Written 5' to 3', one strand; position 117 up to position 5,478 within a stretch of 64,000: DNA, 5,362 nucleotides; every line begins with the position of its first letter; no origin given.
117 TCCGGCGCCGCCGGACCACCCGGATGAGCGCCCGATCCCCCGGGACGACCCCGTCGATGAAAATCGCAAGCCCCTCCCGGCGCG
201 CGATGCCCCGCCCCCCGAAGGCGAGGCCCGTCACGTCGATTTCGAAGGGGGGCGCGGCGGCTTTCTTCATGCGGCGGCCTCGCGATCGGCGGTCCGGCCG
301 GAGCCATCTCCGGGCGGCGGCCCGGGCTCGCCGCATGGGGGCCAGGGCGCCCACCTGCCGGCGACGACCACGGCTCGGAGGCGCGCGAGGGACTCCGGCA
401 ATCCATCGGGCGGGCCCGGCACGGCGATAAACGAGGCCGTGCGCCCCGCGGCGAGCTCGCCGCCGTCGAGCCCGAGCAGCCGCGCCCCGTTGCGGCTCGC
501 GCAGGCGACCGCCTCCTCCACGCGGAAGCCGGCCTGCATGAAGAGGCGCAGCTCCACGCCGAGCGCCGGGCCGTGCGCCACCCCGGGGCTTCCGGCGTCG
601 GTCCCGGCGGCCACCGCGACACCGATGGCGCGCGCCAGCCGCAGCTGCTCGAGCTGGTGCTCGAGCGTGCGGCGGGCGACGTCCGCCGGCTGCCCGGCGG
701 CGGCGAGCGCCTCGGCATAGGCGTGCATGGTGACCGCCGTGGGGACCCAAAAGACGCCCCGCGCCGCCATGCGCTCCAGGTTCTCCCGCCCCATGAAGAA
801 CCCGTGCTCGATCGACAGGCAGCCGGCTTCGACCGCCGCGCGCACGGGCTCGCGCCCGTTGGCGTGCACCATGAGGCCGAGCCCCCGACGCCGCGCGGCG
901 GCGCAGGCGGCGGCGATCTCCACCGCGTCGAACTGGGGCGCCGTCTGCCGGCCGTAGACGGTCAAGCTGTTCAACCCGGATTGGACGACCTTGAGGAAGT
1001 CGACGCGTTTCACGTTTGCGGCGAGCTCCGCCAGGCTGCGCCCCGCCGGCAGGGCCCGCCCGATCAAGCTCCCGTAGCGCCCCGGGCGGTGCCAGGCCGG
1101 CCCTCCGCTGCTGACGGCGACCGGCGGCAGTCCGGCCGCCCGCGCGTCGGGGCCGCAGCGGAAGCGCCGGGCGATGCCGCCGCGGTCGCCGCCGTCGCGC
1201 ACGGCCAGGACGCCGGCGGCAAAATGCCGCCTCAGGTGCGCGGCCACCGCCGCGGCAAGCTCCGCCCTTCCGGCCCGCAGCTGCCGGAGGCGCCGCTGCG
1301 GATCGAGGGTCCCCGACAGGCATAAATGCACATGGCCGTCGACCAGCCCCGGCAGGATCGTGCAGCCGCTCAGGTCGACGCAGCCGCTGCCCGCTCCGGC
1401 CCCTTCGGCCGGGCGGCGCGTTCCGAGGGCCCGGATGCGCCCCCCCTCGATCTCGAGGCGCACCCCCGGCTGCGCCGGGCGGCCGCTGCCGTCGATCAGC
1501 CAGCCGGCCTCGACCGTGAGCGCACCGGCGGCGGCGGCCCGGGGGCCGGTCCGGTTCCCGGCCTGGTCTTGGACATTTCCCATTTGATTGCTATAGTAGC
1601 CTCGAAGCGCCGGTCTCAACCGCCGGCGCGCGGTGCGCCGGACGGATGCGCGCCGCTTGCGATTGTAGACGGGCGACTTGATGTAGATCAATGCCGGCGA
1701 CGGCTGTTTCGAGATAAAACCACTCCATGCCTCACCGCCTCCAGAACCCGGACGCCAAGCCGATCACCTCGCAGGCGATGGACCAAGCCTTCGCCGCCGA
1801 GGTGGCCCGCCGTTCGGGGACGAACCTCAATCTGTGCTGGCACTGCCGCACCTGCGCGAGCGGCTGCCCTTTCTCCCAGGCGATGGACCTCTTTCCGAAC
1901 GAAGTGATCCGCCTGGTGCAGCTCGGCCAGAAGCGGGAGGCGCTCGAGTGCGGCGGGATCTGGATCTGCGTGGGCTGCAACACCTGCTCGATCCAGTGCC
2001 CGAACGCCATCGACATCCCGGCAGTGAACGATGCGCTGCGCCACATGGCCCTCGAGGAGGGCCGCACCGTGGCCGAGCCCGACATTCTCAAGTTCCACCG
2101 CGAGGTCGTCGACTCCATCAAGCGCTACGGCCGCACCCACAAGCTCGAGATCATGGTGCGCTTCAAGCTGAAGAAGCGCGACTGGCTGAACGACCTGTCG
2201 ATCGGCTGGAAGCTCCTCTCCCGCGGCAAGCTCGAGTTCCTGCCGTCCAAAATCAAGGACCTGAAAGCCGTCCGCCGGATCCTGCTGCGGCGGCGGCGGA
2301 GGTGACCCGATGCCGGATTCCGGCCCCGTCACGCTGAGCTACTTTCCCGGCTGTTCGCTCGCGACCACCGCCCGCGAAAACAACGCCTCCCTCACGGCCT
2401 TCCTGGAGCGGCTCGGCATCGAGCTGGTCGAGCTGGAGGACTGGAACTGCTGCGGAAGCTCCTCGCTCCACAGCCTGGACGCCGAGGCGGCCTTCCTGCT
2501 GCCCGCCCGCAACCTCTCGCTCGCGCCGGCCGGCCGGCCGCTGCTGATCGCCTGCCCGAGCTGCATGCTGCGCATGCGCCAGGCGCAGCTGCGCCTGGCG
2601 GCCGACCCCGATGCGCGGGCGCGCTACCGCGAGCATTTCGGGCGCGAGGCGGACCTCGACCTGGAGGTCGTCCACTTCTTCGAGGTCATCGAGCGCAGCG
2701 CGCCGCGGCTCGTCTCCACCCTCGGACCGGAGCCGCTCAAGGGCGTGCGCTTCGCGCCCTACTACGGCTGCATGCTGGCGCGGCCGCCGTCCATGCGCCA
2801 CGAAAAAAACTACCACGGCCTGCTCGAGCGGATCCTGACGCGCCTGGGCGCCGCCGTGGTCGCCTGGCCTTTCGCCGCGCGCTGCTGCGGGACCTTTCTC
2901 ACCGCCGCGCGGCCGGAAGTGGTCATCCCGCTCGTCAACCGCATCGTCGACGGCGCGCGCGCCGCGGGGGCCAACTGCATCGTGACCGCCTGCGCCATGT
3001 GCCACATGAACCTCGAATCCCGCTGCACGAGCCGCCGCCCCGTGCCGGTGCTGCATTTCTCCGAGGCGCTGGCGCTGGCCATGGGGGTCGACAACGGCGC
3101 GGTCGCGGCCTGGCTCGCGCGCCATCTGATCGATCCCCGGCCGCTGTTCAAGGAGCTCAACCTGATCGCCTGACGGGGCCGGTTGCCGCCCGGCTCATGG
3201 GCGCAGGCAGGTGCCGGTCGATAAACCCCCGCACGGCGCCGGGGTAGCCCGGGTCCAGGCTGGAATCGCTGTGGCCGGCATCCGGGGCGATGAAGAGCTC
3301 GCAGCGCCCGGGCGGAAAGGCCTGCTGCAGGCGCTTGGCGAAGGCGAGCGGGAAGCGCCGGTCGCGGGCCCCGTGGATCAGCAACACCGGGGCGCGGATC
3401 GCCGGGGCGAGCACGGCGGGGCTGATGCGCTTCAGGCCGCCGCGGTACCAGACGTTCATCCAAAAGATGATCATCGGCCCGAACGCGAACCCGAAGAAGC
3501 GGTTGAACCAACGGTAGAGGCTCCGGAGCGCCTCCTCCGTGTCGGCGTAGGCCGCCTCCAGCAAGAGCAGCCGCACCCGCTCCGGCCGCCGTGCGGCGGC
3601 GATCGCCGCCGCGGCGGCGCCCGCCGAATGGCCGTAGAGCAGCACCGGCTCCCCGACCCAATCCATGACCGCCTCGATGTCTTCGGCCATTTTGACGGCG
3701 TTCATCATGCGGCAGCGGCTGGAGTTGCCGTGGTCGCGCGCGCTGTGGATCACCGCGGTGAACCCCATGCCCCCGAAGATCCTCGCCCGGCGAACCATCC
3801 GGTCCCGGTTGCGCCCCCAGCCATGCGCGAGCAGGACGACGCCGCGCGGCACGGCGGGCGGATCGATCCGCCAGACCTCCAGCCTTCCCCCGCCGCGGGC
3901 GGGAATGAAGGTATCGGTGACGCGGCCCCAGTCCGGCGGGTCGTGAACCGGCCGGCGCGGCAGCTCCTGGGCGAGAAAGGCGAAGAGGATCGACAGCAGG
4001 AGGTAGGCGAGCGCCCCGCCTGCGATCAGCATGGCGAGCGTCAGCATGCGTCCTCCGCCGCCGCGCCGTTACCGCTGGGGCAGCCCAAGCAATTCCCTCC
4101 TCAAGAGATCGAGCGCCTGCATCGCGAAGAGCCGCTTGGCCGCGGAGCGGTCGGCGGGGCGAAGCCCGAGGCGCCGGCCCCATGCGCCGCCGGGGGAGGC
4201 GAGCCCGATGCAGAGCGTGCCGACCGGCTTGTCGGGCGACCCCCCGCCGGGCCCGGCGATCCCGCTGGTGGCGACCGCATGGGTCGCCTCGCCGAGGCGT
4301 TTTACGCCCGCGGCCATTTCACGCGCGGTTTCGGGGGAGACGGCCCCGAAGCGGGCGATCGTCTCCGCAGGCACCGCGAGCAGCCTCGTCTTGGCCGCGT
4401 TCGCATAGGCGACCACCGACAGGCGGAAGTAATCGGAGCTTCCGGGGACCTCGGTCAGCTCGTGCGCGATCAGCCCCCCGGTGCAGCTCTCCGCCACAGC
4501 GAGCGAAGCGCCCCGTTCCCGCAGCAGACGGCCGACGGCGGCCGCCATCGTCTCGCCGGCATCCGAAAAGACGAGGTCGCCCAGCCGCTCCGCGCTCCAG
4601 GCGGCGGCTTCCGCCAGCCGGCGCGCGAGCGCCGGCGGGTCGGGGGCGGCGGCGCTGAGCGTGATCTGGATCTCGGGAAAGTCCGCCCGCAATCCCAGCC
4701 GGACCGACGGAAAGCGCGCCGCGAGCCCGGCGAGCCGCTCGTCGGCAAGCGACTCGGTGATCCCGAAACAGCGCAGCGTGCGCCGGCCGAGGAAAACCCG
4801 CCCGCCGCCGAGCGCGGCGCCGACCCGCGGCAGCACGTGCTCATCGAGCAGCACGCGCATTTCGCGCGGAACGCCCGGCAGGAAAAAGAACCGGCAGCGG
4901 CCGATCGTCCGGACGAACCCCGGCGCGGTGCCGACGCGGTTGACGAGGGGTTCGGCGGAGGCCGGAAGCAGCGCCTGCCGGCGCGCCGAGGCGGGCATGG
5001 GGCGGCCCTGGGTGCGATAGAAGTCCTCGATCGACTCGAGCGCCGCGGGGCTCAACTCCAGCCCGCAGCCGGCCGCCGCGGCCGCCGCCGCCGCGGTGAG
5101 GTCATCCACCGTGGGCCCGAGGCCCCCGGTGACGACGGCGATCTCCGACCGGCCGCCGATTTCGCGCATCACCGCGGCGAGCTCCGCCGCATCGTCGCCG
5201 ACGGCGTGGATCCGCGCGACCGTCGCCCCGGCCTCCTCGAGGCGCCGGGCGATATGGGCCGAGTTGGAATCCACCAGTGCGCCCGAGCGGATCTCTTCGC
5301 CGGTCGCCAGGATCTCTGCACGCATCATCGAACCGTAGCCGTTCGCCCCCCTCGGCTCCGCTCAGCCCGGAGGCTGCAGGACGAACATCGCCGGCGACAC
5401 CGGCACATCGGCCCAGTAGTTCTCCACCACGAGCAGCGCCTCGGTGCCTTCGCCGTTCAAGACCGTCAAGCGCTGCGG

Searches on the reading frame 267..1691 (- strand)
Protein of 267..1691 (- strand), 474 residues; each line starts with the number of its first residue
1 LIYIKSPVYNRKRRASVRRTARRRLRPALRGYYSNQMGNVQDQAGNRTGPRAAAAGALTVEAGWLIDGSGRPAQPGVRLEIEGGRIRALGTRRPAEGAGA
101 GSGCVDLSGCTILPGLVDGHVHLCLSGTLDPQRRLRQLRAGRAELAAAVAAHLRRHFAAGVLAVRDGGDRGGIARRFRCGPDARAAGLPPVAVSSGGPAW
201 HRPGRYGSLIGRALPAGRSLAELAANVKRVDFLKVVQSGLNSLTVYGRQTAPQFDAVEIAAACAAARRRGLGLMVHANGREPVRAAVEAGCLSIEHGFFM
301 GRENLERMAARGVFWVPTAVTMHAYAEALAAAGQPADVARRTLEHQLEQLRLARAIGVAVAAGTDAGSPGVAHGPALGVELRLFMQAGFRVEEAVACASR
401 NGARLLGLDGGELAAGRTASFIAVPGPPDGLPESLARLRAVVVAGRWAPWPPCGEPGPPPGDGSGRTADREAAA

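Call 7: search_protein_families(library=pfam, proteins=[window:267-1691:-], max_evalue=0.0001)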
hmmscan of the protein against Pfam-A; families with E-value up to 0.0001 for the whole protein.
window:267-1691:- (474 aa): 2 families
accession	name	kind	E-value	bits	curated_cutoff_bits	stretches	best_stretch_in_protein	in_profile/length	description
PF01979.26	Amidohydro_1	-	2.9e-25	89.7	25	1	111-445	1-342/345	Amidohydrolase family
PF07969.17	Amidohydro_3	-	1.5e-14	54.8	29.7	1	137-446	149-469/472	Amidohydrolase family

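Call 32: find_encoding_contigs(protein=window:267-1691:-, flank=10000, max_places=1)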
Protein window:267-1691:- (474 aa): no gene with exactly this product is on record in the collection.

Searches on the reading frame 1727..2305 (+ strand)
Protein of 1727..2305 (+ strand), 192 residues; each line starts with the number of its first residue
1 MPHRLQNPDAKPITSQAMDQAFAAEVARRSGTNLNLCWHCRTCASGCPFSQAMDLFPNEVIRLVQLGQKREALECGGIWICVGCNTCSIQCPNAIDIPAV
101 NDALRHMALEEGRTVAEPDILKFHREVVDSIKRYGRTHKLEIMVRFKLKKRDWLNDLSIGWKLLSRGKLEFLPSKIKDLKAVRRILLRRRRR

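Call 7: search_protein_families(library=pfam, proteins=[window:1727-2305:+], max_evalue=0.0001)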
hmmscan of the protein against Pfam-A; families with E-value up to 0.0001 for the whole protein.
window:1727-2305:+ (192 aa): 6 families
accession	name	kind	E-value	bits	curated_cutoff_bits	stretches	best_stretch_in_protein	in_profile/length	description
PF13183.11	Fer4_8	-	7.5e-09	36.4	27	1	34-95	2-68/68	4Fe-4S dicluster domain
PF13534.11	Fer4_17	-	2.8e-08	34.6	22.2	1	37-96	2-61/61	4Fe-4S dicluster domain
PF13187.11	Fer4_9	-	3.3e-06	27.5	27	1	37-94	2-50/52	4Fe-4S dicluster domain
PF14697.11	Fer4_21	-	5.5e-05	23.7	35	0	81-95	41-57/59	4Fe-4S dicluster domain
PF13237.11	Fer4_10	-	5.7e-05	23.4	25.5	0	33-92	5-53/53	4Fe-4S dicluster domain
PF12838.12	Fer4_7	-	9.7e-05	23.2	27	0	37-94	2-51/52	4Fe-4S dicluster domain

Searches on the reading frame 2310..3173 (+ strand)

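Call 7: search_protein_families(library=pfam, proteins=[window:2310-3173:+], max_evalue=0.0001)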
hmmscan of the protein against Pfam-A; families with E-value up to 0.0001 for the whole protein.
window:2310-3173:+ (287 aa): 1 family
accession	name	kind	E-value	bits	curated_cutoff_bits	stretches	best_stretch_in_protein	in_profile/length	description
PF02754.22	CCG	-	2.4e-22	79.3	20.6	2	10-89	2-84/85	Cysteine-rich domain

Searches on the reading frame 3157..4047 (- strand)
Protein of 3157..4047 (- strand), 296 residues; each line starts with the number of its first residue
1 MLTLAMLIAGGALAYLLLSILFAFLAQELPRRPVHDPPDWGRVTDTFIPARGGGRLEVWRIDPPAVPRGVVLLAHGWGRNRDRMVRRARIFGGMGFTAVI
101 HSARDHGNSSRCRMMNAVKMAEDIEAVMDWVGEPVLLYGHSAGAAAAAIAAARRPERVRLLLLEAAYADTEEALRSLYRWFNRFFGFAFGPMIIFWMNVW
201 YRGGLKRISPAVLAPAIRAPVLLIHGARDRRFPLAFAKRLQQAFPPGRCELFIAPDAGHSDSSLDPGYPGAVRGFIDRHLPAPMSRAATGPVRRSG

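Call 7: search_protein_families(library=pfam, proteins=[window:3157-4047:-], max_evalue=0.0001)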
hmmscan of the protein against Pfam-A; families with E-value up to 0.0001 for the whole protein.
window:3157-4047:- (296 aa): 5 families
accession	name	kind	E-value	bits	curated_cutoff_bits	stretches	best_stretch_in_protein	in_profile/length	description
PF12146.15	Hydrolase_4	-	3.8e-17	62.8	27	1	67-186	3-131/239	Serine aminopeptidase, S33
PF00561.26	Abhydrolase_1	-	1.1e-10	42.1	25.8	1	70-184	2-126/245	alpha/beta hydrolase fold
PF12697.13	Abhydrolase_6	-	2.4e-07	32.1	26.3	1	71-261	1-205/217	Alpha/beta hydrolase family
PF02129.25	Peptidase_S15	-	4.4e-06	27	23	0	65-172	16-134/262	X-Pro dipeptidyl-peptidase (S15 family)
PF00326.27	Peptidase_S9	-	3.4e-05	23.9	22.6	1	133-260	64-188/213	Prolyl oligopeptidase family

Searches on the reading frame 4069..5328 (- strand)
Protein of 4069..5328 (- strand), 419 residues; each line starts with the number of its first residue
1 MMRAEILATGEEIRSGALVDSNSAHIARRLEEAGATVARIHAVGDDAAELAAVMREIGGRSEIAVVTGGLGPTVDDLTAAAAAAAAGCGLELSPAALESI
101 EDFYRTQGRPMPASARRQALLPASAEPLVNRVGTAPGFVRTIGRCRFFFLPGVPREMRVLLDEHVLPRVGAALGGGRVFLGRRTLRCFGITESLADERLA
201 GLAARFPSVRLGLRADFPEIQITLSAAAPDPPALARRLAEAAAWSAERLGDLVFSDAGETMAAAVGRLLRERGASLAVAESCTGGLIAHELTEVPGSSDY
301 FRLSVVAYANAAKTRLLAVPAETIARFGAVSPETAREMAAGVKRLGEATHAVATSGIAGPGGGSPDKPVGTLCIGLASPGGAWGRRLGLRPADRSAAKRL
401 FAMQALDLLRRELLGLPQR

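Call 7: search_protein_families(library=pfam, proteins=[window:4069-5328:-], max_evalue=0.0001)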
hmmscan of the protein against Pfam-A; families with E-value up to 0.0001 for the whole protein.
window:4069-5328:- (419 aa): 3 families
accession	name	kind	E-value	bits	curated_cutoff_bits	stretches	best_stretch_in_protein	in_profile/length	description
PF02464.23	CinA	-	5e-52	176.1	23.5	1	259-412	2-154/155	Competence-damaged protein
PF00994.29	MoCF_biosynth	-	6.2e-28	97.8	26.6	1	5-169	1-142/144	Probable molybdopterin binding domain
PF18146.6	CinA_KH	-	2.7e-08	34.2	27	1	182-254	1-72/73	Damage-inducible protein CinA KH domain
